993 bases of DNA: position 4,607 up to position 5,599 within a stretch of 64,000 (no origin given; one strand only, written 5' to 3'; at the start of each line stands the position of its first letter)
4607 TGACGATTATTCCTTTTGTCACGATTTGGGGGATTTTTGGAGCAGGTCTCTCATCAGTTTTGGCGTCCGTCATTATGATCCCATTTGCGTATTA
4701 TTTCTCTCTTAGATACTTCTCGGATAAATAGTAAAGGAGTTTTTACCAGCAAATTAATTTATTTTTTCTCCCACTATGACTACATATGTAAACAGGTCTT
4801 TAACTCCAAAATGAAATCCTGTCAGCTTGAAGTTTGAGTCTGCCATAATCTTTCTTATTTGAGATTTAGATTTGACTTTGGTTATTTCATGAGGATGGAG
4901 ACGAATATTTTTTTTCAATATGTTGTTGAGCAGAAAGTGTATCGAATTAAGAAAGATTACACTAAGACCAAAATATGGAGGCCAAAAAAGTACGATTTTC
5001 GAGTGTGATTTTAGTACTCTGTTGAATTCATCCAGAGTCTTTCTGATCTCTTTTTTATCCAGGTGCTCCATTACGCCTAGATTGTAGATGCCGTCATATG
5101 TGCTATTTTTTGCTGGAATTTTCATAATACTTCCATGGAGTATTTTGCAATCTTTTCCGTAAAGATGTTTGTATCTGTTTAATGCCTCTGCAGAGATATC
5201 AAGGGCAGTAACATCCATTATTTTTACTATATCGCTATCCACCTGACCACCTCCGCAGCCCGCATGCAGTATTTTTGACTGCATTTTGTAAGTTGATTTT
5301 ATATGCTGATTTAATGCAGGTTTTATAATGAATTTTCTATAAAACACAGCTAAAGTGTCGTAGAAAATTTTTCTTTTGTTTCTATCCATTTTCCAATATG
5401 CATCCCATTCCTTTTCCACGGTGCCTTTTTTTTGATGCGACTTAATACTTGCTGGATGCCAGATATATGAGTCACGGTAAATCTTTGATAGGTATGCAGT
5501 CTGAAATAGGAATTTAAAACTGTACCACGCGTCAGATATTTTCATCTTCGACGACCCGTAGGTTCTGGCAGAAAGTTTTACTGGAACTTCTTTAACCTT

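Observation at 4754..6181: DPM1-like GT2 fused to a SAM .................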

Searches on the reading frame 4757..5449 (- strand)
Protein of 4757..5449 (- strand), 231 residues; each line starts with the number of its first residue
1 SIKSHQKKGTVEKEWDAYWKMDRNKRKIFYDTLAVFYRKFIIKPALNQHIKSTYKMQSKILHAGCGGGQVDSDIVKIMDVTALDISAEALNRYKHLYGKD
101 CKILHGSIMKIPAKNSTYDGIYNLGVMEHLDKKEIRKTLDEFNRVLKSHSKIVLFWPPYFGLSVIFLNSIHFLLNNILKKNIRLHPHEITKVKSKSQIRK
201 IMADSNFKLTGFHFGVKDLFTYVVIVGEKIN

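Call 44: search_solved_structures(query=A2, max_evalue=0.001, show_alignments=2)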
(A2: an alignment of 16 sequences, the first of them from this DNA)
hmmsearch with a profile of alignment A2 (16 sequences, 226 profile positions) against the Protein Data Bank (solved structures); distinct sequences matched with E-value up to 0.001: 21.
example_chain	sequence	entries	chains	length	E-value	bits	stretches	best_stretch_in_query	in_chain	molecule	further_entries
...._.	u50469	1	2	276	8.5e-12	48.5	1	45-147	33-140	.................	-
1ve3_A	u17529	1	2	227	1e-11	48.2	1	37-149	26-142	hypothetical protein PH0226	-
2p8j_A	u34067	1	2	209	5.8e-09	39.2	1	33-144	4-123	S-adenosylmethionine-dependent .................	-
3l8d_A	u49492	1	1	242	2.6e-07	33.8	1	39-144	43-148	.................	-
5wp5_A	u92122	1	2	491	3.3e-06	30.2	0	44-147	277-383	Phosphomethylethanolamine N-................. 2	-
3sm3_A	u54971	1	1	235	4.5e-06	29.8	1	41-147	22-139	SAM-dependent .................s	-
3bus_A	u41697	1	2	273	7.8e-06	29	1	48-146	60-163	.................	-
1wzn_A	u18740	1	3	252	1.9e-05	27.7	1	28-151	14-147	SAM-dependent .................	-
9w6x_A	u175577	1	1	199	9.9e-05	25.4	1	55-147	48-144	YtkW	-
4mwz_A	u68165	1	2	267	0.00015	24.8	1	47-147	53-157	Phosphoethanolamine N-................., putative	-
8zc8_A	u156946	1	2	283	0.00017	24.6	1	49-147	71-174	MitM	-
4iv0_A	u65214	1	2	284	0.00017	24.6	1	47-147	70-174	Phosphoethanolamine N-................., putative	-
21zq_A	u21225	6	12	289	0.00018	24.6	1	49-147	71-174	MitM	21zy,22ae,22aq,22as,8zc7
4iv8_A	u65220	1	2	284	0.00019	24.5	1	46-147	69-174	Phosphoethanolamine N-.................,putative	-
5wp4_A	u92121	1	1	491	0.00024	24.1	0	42-147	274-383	Phosphoethanolamine N-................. 1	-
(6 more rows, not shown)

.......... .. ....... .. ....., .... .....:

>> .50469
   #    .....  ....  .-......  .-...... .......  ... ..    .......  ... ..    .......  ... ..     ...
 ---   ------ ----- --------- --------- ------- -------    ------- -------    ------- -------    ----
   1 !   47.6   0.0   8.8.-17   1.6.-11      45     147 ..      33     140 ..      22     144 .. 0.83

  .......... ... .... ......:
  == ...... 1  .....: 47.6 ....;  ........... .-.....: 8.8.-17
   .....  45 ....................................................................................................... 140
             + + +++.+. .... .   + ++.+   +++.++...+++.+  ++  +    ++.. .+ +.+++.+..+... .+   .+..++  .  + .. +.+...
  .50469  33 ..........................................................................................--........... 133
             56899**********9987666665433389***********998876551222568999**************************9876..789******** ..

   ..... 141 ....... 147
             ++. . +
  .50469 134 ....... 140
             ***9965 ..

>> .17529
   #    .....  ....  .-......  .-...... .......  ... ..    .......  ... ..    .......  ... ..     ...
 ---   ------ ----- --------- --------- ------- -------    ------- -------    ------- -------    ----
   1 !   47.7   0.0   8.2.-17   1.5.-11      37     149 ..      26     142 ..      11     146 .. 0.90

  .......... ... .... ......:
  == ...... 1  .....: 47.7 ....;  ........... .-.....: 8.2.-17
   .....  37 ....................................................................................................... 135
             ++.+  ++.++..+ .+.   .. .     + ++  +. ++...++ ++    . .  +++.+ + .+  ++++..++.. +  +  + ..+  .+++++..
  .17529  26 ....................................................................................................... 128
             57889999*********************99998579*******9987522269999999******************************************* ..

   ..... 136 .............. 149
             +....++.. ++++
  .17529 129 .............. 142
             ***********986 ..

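Call 51: search_protein_representatives(protein=window:4757-5449:-)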
Query: 231 residues. Proteins with E-value up to 0.001 (for the whole library): 2254; up to 1e-10: 245; up to 1e-30: 87. The best 150 are listed.
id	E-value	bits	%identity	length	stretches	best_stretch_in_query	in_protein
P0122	1.6e-65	237.6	48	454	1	13-230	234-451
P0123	6.3e-64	232.4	51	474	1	12-229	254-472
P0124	1.6e-63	231.1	45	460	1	10-230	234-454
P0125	9.5e-63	228.6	47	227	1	13-229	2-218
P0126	1.4e-62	228.0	46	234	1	9-228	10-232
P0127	1.6e-62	227.8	55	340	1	33-229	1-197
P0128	8.8e-62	225.4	45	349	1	12-230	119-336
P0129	8.5e-61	222.2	48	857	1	9-229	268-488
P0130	1.2e-60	221.7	49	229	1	13-228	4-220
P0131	1.9e-60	221.0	49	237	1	6-229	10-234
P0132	3.0e-60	220.4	45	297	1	11-229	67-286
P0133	4.5e-60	219.8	47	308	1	13-229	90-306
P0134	8.6e-60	218.9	46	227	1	13-230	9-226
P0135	1.0e-59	218.7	48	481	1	13-228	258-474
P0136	2.7e-59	217.2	44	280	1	12-230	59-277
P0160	6.6e-45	170.2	38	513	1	13-229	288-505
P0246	5.7e-23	98.4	31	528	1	13-228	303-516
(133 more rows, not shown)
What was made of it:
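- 4757..5410 (-): Class I SAM-dependent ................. domain, aa 258-475. It has two N-terminal aromatic-rich helices and a hydrophobic helix insert at aa 403-437. It is a small specific family, with 87 cluster representatives at E<=1e-30 among 1.84 billion (call 51).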

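Call 74: search_protein_families(library=pfam, proteins=[P0129, P0246, P0160], max_evalue=0.001)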
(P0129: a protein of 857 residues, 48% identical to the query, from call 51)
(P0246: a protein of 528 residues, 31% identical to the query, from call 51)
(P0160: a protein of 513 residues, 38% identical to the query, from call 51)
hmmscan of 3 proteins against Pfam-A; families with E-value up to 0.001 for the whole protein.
P0129 (857 aa): 13 families
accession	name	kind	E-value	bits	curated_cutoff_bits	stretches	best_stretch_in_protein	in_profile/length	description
PF00535.33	Glycos_transf_2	-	2.2e-22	80.2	23.3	1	8-151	2-147/168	Glycosyl transferase family 2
PF01370.27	Epimerase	-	3.4e-21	76.2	20.9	1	505-734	1-231/240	NAD dependent epimerase/dehydratase family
PF08241.18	Methyltransf_11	-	1.6e-17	64.4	21.2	1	320-413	1-95/95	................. domain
PF01073.25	3Beta_HSD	-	9.7e-16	58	22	1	506-723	1-224/280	3-beta hydroxysteroid dehydrogenase/isomerase family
PF13649.12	Methyltransf_25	-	2.3e-15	57.5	27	1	319-409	1-97/97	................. domain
PF07993.18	NAD_binding_4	-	7.9e-12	45.3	20.1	1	507-690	1-217/258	Male sterility protein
PF08242.18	Methyltransf_12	-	4.8e-09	37.3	30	1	320-410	1-97/98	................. domain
PF13489.12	Methyltransf_23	-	5.9e-09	36.3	27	1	305-469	13-162/164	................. domain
PF04321.23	RmlD_sub_bind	-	1.8e-08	34.2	27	1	505-730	3-199/287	RmlD substrate binding domain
PF16363.11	GDP_Man_Dehyd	-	2.6e-08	34.1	27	1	507-731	2-240/332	GDP-mannose 4,6 dehydratase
PF13460.12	NAD_binding_10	-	2.2e-06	28.1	27.2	1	509-662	1-134/184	NAD(P)H-binding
PF05368.20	NmrA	-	3.9e-05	23.8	27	1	503-595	3-84/298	NmrA-like family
PF13847.12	Methyltransf_31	-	0.00016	21.8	27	1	317-413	5-109/145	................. domain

P0246 (528 aa): 3 families
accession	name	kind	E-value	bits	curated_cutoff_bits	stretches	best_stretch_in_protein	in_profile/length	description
PF08241.18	Methyltransf_11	-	3.8e-13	50.3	21.2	1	349-441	1-94/95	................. domain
PF13649.12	Methyltransf_25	-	3e-09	37.9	27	1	349-437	2-96/97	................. domain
PF08242.18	Methyltransf_12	-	6.7e-06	27.2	30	1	349-439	1-97/98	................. domain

P0160 (513 aa): 9 families
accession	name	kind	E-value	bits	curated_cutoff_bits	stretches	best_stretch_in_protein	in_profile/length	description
PF00535.33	Glycos_transf_2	-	1.6e-21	77.4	23.3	1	36-168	2-139/168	Glycosyl transferase family 2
PF13649.12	Methyltransf_25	-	2.5e-17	63.8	27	1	335-425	1-97/97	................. domain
PF08241.18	Methyltransf_11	-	8.2e-17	62.1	21.2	1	336-428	1-94/95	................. domain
PF08242.18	Methyltransf_12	-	4.2e-09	37.5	30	1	336-427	1-98/98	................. domain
PF13489.12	Methyltransf_23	-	6.3e-08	33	27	1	321-485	12-161/164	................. domain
PF13847.12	Methyltransf_31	-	2.9e-07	30.7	27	1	333-429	5-109/145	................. domain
PF01209.24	Ubie_methyltran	-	2.4e-06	27.5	20.1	1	332-430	48-152/233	ubiE/COQ5 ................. family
PF02353.26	CMAS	-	3.2e-06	27.1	27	1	328-429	59-164/273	Mycolic acid cyclopropane synthetase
PF13641.12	Glyco_tranf_2_3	-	0.00067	20.2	27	0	34-124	3-96/230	Glycosyltransferase like family 2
